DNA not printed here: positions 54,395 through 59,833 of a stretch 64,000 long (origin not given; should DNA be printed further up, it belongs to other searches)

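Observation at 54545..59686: Bacterial-length (1.7k aa) Lhr helicase in an archaeal context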

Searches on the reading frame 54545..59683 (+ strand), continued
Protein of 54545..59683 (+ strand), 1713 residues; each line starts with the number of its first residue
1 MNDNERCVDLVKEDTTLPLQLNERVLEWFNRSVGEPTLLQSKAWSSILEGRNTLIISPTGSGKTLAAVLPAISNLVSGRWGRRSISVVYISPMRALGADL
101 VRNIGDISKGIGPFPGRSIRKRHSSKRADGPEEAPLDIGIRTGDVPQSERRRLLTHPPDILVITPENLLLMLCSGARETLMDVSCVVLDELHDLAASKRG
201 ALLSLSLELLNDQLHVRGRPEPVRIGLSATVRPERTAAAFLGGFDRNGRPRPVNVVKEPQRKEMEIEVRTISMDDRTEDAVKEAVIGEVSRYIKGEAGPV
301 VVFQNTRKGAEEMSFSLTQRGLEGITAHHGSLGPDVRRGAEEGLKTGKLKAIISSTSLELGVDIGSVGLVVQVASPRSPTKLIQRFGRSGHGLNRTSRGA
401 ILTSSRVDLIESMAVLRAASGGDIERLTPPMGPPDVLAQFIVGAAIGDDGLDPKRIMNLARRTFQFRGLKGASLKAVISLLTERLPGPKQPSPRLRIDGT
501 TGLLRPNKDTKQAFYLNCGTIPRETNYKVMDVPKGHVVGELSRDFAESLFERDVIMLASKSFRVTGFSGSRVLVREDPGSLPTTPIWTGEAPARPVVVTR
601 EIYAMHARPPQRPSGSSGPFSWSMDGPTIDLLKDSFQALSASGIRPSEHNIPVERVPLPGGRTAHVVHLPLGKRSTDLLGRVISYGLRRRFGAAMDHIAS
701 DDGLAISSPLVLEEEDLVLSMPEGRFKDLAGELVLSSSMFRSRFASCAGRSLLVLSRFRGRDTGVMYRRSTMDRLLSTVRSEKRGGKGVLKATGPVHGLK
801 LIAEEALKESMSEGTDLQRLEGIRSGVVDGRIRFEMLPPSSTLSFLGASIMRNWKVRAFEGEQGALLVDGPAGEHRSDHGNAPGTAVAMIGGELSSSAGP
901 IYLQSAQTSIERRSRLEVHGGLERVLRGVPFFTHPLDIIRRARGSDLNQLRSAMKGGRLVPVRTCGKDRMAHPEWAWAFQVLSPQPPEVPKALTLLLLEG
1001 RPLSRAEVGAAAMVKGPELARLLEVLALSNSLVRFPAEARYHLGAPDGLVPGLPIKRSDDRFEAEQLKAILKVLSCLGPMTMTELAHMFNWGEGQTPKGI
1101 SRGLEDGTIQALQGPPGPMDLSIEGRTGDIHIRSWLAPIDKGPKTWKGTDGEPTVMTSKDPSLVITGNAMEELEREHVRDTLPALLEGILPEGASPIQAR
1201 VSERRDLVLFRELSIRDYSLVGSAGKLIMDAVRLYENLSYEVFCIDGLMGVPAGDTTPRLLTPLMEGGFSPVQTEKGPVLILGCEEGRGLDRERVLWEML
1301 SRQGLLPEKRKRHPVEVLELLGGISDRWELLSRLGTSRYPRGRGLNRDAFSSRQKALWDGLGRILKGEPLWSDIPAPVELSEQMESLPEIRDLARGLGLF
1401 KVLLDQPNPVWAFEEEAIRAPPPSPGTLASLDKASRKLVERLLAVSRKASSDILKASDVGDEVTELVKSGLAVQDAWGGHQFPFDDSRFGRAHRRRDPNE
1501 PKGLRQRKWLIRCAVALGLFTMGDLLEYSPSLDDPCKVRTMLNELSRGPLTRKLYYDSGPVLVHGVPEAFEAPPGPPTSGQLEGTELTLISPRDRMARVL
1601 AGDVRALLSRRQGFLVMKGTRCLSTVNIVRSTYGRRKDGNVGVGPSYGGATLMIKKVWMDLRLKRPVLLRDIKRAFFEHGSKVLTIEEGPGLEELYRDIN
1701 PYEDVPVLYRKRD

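Call 27: list_cluster_members(proteins=[P0003, P0005, P0030])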
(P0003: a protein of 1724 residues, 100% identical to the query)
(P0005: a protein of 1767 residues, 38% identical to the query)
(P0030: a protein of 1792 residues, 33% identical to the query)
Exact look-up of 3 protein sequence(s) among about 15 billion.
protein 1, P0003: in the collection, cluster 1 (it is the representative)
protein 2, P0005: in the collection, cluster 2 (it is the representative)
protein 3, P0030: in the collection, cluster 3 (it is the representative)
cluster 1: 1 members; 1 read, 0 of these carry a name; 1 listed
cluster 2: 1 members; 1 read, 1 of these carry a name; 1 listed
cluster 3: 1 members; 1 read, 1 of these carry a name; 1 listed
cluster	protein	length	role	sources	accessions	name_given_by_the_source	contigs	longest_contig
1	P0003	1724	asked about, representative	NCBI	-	-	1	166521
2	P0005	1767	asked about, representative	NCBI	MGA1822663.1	MAG: DEAD/DEAH box helicase [Thermoplasmatota archaeon]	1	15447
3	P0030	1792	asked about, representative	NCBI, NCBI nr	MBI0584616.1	MAG: ATP-dependent helicase [Methanomassiliicoccus sp.] | ATP-dependent helicase [Methanomassiliicoccus sp.]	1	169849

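Call 62: search_protein_families(library=ncbifam, proteins=[P0030, P0112, P0005], max_evalue=1e-10)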
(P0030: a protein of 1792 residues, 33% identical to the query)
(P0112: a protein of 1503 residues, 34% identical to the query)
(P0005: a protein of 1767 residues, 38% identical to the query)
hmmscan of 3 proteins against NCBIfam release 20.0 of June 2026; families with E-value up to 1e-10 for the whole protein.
P0030 (1792 aa): 22 families
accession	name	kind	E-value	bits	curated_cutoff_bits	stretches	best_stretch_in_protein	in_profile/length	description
NF010338.0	PRK13767.1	equivalog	0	1154.6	849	1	4-855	6-870/877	ATP-dependent helicase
TIGR04121.1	DEXH_lig_assoc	equivalog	1.9e-159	531.9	850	1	21-847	3-801/804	ligase-associated DNA damage response DEXH box helicase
NF007284.0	PRK09751.1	equivalog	7.2e-151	504.1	1496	2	312-838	354-891/1538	ATP-dependent helicase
TIGR03817.1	DECH_helic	hypoth_equivalog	9.3e-29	100.2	874.1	1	36-376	41-372/742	helicase/secretion neighborhood putative DEAH-box helicase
NF002654.0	PRK02362.1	equivalog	7.3e-20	70.8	887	1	31-298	23-259/739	ATP-dependent DNA helicase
NF008394.0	PRK11192.1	equivalog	1.2e-18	67.2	507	1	20-376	14-340/441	ATP-dependent RNA helicase SrmB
NF053631.1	RNA_helic_CshA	equivalog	4.9e-17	61.9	646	1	26-377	16-331/434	degradosome RNA helicase CshA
NF008744.0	PRK11776.1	equivalog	7.4e-17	61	524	1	19-377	14-336/460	ATP-dependent RNA helicase DbpA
NF001308.0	PRK00254.1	equivalog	4.8e-16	58.1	1216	1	34-302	26-258/720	ATP-dependent DNA helicase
NF053711.1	RNA_heli_RhlE1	exception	2.6e-15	56.1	750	1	14-381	6-341/434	RNA helicase RhlE1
NF040935.1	helicase_Hel308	equivalog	5e-15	54.7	1200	1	43-303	39-268/704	ATP-dependent DNA helicase Hel308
NF002251.0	PRK01172.1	equivalog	9.4e-15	53.9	891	0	24-226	15-189/674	ATP-dependent DNA helicase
TIGR01389.1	recQ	equivalog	9.9e-15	54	640.2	1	262-422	201-360/591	DNA helicase RecQ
NF041063.1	DpdF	equivalog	1.3e-14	53.8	550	1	14-376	124-471/813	protein DpdF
NF041067.1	DpdJ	equivalog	2.2e-14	52.1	800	0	138-232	322-421/1482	protein DpdJ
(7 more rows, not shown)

P0112 (1503 aa): 16 families
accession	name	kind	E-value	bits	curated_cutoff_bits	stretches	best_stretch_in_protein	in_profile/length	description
NF007284.0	PRK09751.1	equivalog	3.8e-253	843.1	1496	2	311-1477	353-1532/1538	ATP-dependent helicase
NF010338.0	PRK13767.1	equivalog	4e-236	786.3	849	1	4-844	11-841/877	ATP-dependent helicase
TIGR04121.1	DEXH_lig_assoc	equivalog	3.1e-130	435.3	850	1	15-843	2-779/804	ligase-associated DNA damage response DEXH box helicase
TIGR03817.1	DECH_helic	hypoth_equivalog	2.2e-35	122.1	874.1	1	16-430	26-425/742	helicase/secretion neighborhood putative DEAH-box helicase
NF001308.0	PRK00254.1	equivalog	5.7e-19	67.8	1216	1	37-306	35-263/720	ATP-dependent DNA helicase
NF002654.0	PRK02362.1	equivalog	2.1e-17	62.7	887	1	39-306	37-268/739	ATP-dependent DNA helicase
NF008394.0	PRK11192.1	equivalog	6.4e-17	61.5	507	0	274-376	238-340/441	ATP-dependent RNA helicase SrmB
NF041067.1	DpdJ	equivalog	9.5e-17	60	800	0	126-224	315-418/1482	protein DpdJ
NF053711.1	RNA_heli_RhlE1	exception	1.1e-15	57.4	750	0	280-413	243-371/434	RNA helicase RhlE1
NF053631.1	RNA_helic_CshA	equivalog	1.4e-14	53.8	646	0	272-430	229-381/434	degradosome RNA helicase CshA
NF053636.1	DDHlcsCsdAPsy1082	equivalog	3.5e-14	52.2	890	0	284-376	246-336/512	DEAD/DEAH box helicase CsdA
NF008744.0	PRK11776.1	equivalog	1.1e-13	50.6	524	0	274-416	233-372/460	ATP-dependent RNA helicase DbpA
NF040935.1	helicase_Hel308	equivalog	8.3e-13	47.3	1200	0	40-304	41-270/704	ATP-dependent DNA helicase Hel308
TIGR01587.1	cas3_core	equivalog_domain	3.4e-12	46.2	102.45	1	44-374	2-316/358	CRISPR-associated helicase Cas3'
NF007882.0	PRK10590.1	equivalog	6.6e-12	45.1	743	0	283-377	247-339/456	ATP-dependent RNA helicase RhlE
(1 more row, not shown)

P0005 (1767 aa): 8 families
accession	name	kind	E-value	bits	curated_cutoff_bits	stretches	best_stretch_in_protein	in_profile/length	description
NF010338.0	PRK13767.1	equivalog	5e-167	557.7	849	1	9-848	8-839/877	ATP-dependent helicase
NF007284.0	PRK09751.1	equivalog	5.6e-113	378.5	1496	2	324-778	353-816/1538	ATP-dependent helicase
TIGR04121.1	DEXH_lig_assoc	equivalog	2.1e-112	376.4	850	1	24-761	3-707/804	ligase-associated DNA damage response DEXH box helicase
TIGR03817.1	DECH_helic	hypoth_equivalog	3.3e-22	78.5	874.1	1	25-389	27-372/742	helicase/secretion neighborhood putative DEAH-box helicase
NF002654.0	PRK02362.1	equivalog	2.7e-13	49.1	887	1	46-322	36-270/739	ATP-dependent DNA helicase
NF053636.1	DDHlcsCsdAPsy1082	equivalog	6.2e-13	48.1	890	0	31-98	22-89/512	DEAD/DEAH box helicase CsdA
NF008394.0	PRK11192.1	equivalog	1.1e-12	47.6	507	0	130-390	100-341/441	ATP-dependent RNA helicase SrmB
NF053631.1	RNA_helic_CshA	equivalog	5.2e-12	45.4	646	0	150-394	112-334/434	degradosome RNA helicase CshA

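Call 67: search_protein_families(library=pfam, proteins=[P0028, P0030, P0100, P0112, P0122], max_evalue=0.01)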
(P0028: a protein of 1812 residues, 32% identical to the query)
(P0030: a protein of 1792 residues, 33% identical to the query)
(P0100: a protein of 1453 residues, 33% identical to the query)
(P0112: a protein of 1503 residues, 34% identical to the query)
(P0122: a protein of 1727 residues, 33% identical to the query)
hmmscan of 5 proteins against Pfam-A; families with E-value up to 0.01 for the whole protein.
P0028 (1812 aa): 8 families
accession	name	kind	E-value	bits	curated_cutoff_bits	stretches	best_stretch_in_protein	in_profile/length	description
PF08494.16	DEAD_assoc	-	7.5e-59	199.2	23.5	1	637-824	1-191/191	DEAD/H associated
PF19306.5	WH_Lhr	-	2.8e-35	121.6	27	1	408-566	5-166/168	Large helicase-related protein, winged helix domain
PF00270.35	DEAD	-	5.8e-30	104.7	26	1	35-219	2-163/167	DEAD/DEAH box helicase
PF06224.18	AlkZ-like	-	7.1e-20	72.3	25.9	2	1144-1356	20-252/329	DNA glycosylase AlkZ-like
PF00271.37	Helicase_C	-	9.2e-17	61.7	23.5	1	275-378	8-108/110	Helicase conserved C-terminal domain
PF04851.21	ResIII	-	2.3e-09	37.8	22.5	1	45-217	21-162/164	Type III restriction enzyme, res subunit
PF24270.1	HTH_Cmi2_C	-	0.00019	22.1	27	0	1043-1076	86-119/125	Cmi2, C-terminal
PF08221.17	HTH_9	-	0.0085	16.6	23.4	0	1036-1075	18-57/62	RNA polymerase III subunit RPC82 helix-turn-helix domain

P0030 (1792 aa): 21 families
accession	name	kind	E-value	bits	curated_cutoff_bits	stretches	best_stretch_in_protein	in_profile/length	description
PF08494.16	DEAD_assoc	-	3.3e-58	197.1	23.5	1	633-820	1-191/191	DEAD/H associated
PF19306.5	WH_Lhr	-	1.7e-35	122.3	27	1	403-564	2-166/168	Large helicase-related protein, winged helix domain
PF00270.35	DEAD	-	3.5e-31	108.6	26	1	33-220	1-165/167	DEAD/DEAH box helicase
PF00271.37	Helicase_C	-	1.2e-18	67.7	23.5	1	273-375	4-107/110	Helicase conserved C-terminal domain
PF06224.18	AlkZ-like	-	5.6e-18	66.1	25.9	2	1137-1372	20-291/329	DNA glycosylase AlkZ-like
PF12802.13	MarR_2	-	1.2e-09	38.6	27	1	972-1008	21-57/61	MarR family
PF04851.21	ResIII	-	2e-09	38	22.5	1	44-216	21-162/164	Type III restriction enzyme, res subunit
PF08784.17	RPA_C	-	2.6e-08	35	22.6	0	1181-1229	43-94/106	Replication protein A C terminal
PF12840.13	HTH_20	-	2e-06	28.1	27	1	968-999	13-46/51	Helix-turn-helix domain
PF01978.25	TrmB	-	5.6e-06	26.6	25.6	0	970-1010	21-59/68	Sugar-specific transcriptional regulator TrmB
PF00392.27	GntR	-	7.4e-06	26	27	0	975-1005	28-58/64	Bacterial regulatory proteins, gntR family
PF13412.12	HTH_24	-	2.1e-05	24.5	21.9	0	973-1000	19-46/48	Winged helix-turn-helix DNA-binding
PF25212.1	HVO_A0114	-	0.00056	20.1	27.6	0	1031-1072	27-68/84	HVO_A0114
PF24741.1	AlkZ-rel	-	0.00074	19.5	26.5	0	1153-1256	56-176/221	AlkZ related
PF13545.12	HTH_Crp_2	-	0.00083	19.7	27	0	1040-1076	22-60/70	Crp-like helix-turn-helix domain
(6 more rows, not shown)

P0100 (1453 aa): 9 families
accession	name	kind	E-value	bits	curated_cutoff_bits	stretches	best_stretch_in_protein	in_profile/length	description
PF08494.16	DEAD_assoc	-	4.9e-54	183.5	23.5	1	626-828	1-191/191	DEAD/H associated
PF19306.5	WH_Lhr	-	7e-37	126.8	27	1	389-554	1-166/168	Large helicase-related protein, winged helix domain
PF00270.35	DEAD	-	1.1e-31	110.2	26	1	22-208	1-164/167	DEAD/DEAH box helicase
PF23234.1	WH4_Lhr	-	1.8e-29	101.6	27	1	1296-1378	3-85/87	Large helicase-related protein, winged-helix domain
PF00271.37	Helicase_C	-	5.6e-18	65.6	23.5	1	261-362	6-107/110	Helicase conserved C-terminal domain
PF23235.1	WH3_Lhr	-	6.8e-14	52.4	27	1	1052-1125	1-73/95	Large helicase-related protein, winged-helix domain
PF04851.21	ResIII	-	9.1e-08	32.6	22.5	1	36-204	24-161/164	Type III restriction enzyme, res subunit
PF23236.1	WH2_Lhr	-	0.0025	18.8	27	0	869-940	17-85/105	Large helicase-related protein, winged-helix domain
PF01047.28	MarR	-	0.0087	16.4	24.6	0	980-1015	14-49/59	MarR family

P0112 (1503 aa): 9 families
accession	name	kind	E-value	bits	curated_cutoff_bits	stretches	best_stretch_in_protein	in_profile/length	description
PF08494.16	DEAD_assoc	-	9.1e-50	169.6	23.5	1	636-838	1-191/191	DEAD/H associated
PF19306.5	WH_Lhr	-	2.8e-34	118.3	27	1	402-565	1-164/168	Large helicase-related protein, winged helix domain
PF23234.1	WH4_Lhr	-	1.5e-33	114.7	27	2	1293-1375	3-85/87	Large helicase-related protein, winged-helix domain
PF00270.35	DEAD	-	5e-31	108.1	26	1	29-212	2-161/167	DEAD/DEAH box helicase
PF00271.37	Helicase_C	-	1.3e-17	64.5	23.5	1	272-375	4-107/110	Helicase conserved C-terminal domain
PF23235.1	WH3_Lhr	-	4.3e-13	49.8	27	1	1086-1152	8-73/95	Large helicase-related protein, winged-helix domain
PF06224.18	AlkZ-like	-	9e-11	42.4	25.9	1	888-1039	67-212/329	DNA glycosylase AlkZ-like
PF04851.21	ResIII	-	1.8e-07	31.6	22.5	1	42-211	24-162/164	Type III restriction enzyme, res subunit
PF17782.7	DprA_WH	-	0.0058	17.1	22.9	0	993-1041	8-55/61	DprA winged helix domain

P0122 (1727 aa): 7 families
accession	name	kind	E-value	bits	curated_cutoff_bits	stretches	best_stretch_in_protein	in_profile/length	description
PF08494.16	DEAD_assoc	-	6e-54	183.2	23.5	1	632-819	1-191/191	DEAD/H associated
PF00270.35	DEAD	-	7.6e-34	117.3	26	1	34-218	1-163/167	DEAD/DEAH box helicase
PF19306.5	WH_Lhr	-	3.9e-32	111.4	27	1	405-565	3-166/168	Large helicase-related protein, winged helix domain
PF00271.37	Helicase_C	-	1.8e-16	60.8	23.5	1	273-377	3-108/110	Helicase conserved C-terminal domain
PF04851.21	ResIII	-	4e-12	46.8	22.5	1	38-215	9-161/164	Type III restriction enzyme, res subunit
PF00176.29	SNF2-rel_dom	-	0.0015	18.2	24.9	1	117-189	71-142/290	SNF2-related domain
PF01978.25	TrmB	-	0.0063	16.8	25.6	0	1030-1064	19-53/68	Sugar-specific transcriptional regulator TrmB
